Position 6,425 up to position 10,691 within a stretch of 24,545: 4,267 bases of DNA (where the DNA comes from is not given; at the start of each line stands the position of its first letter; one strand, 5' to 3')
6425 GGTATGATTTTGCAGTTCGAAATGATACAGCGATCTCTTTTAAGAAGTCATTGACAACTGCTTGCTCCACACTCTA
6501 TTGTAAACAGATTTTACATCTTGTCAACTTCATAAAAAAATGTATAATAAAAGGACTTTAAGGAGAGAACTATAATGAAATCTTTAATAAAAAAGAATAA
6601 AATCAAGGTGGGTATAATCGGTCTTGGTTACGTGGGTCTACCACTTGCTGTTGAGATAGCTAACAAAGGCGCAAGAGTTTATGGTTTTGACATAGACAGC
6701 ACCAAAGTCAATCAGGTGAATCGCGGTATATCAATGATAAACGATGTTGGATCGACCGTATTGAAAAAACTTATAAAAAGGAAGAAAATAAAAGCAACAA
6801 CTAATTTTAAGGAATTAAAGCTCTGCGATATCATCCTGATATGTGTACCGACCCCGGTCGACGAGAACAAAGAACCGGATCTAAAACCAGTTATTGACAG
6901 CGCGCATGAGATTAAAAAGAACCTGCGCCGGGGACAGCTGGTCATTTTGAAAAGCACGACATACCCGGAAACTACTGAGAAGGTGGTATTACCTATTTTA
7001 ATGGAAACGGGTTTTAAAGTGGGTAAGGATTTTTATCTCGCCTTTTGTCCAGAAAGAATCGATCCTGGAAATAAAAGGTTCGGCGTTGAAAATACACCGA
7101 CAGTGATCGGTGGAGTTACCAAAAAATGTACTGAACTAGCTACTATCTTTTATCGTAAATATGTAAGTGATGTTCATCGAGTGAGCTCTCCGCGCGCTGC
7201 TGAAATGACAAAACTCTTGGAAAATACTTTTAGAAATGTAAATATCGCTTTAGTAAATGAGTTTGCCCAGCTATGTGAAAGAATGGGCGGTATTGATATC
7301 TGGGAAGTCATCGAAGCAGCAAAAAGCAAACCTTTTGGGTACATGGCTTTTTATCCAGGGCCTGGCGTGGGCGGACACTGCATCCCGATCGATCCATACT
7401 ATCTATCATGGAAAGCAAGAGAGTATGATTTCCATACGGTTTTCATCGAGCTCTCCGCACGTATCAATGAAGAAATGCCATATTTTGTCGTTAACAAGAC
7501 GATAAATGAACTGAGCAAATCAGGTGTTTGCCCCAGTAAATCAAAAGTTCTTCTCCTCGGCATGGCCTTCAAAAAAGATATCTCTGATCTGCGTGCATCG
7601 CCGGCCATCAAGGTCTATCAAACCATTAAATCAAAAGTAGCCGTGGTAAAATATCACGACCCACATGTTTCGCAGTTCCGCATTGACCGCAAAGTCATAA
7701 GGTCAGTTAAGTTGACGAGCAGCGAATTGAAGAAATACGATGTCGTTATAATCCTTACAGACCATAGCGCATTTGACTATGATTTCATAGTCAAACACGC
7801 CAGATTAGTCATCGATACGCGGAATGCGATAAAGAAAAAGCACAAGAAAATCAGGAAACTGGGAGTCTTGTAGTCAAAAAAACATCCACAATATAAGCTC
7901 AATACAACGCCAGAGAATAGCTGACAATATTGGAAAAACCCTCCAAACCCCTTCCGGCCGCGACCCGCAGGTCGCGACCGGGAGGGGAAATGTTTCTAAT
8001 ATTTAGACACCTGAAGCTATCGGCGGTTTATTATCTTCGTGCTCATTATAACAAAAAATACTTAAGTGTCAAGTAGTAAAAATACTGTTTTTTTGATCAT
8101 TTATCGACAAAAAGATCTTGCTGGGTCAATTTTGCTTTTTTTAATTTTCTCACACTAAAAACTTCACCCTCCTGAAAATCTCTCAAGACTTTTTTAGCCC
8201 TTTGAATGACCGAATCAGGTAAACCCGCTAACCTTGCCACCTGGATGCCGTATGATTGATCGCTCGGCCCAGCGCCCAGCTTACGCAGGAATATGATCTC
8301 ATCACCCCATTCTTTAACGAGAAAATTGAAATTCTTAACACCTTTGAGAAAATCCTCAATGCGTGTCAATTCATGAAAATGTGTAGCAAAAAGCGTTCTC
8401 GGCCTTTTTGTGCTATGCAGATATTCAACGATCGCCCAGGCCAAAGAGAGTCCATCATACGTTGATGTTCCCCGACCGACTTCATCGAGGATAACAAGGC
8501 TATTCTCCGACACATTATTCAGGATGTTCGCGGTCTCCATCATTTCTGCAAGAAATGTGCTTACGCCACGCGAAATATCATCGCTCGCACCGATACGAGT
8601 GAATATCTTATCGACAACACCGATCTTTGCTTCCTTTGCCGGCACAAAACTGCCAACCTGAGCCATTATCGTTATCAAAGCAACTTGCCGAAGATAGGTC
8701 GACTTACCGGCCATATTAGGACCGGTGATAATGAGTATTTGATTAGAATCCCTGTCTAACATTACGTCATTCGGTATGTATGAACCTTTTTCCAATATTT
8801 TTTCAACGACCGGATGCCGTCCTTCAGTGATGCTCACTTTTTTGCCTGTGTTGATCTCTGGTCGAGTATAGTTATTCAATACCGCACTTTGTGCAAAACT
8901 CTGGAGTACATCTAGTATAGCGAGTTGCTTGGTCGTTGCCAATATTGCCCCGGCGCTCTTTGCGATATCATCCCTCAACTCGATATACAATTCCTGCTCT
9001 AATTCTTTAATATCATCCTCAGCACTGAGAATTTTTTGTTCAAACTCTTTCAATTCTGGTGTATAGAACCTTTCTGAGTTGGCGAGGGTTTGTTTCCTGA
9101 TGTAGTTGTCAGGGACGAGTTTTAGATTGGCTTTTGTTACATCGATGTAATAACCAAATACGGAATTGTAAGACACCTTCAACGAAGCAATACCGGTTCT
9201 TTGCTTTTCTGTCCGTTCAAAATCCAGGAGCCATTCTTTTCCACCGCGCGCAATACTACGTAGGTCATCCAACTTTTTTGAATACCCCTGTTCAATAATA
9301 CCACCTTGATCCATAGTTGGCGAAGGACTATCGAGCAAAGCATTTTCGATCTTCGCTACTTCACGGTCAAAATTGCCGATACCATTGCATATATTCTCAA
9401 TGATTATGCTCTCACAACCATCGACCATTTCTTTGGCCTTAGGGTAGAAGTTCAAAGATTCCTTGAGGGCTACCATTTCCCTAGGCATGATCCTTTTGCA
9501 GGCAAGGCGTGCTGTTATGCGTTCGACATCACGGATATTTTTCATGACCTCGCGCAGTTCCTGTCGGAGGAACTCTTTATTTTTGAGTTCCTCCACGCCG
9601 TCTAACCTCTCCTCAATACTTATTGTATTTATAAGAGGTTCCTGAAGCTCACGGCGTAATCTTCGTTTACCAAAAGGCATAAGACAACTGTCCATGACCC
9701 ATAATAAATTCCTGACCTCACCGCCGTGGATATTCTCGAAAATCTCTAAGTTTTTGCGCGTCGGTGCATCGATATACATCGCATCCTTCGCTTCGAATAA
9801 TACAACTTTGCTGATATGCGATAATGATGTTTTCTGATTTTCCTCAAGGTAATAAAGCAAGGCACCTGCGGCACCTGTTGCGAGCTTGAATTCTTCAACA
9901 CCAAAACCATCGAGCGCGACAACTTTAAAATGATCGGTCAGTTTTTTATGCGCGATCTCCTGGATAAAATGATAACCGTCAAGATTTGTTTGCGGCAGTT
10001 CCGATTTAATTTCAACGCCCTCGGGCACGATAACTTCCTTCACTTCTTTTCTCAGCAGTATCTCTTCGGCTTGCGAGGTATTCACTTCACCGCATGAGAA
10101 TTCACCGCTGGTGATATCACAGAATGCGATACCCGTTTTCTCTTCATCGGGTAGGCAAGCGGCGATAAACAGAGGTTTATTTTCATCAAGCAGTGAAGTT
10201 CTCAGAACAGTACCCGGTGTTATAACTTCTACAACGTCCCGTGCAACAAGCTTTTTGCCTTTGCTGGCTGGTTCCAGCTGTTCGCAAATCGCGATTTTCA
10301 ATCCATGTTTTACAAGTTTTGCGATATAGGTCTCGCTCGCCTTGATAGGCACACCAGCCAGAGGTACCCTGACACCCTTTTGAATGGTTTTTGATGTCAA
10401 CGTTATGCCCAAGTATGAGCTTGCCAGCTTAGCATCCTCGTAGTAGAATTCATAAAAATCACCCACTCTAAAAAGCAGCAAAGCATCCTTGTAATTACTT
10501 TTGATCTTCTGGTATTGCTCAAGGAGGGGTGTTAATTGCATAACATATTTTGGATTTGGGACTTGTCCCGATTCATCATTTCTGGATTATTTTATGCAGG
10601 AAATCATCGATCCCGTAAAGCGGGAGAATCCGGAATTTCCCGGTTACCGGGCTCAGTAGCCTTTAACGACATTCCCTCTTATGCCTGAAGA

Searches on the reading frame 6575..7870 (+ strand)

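Call 29: search_protein_families(library=pfam, proteins=[window:6575-7870:+], max_evalue=0.00001)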
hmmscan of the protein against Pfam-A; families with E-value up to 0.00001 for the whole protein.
window:6575-7870:+ (432 aa): 5 families
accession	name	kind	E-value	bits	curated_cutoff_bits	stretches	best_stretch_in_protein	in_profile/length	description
PF03721.20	UDPG_MGDP_dh_N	-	5.1e-47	160.3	27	1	11-187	2-181/187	UDP-glucose/GDP-mannose dehydrogenase family, NAD binding domain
PF00984.24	UDPG_MGDP_dh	-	3.6e-33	114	25.4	1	207-299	1-93/94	UDP-glucose/GDP-mannose dehydrogenase family, central domain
PF03720.21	UDPG_MGDP_dh_C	-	9.4e-23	81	30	1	326-420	1-102/103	UDP-glucose/GDP-mannose dehydrogenase family, UDP binding domain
PF03446.21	NAD_binding_2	-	1.4e-10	41.8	21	1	11-137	1-103/161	NAD binding domain of 6-phosphogluconate dehydrogenase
PF02558.23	ApbA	-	1.1e-06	28.8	22.2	0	12-110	1-93/150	Ketopantoate reductase PanE/ApbA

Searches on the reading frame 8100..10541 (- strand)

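Call 29: search_protein_families(library=pfam, proteins=[window:8100-10541:-], max_evalue=0.00001)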
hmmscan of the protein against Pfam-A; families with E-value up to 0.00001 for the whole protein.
window:8100-10541:- (814 aa): 5 families
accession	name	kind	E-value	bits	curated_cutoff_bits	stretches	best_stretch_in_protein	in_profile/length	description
PF00488.27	MutS_V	-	3.9e-86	288.3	30.2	1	603-789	1-187/188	MutS domain V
PF05192.23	MutS_III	-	1e-41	143.8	34.1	1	261-550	2-194/194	MutS domain III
PF01624.25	MutS_I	-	6e-39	133.2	20.6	1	4-114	1-111/113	MutS domain I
PF05190.23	MutS_IV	-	1.2e-29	102.8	22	1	419-509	1-91/92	MutS family domain IV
PF05188.22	MutS_II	-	2.1e-18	67.4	25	1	125-243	2-132/133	MutS domain II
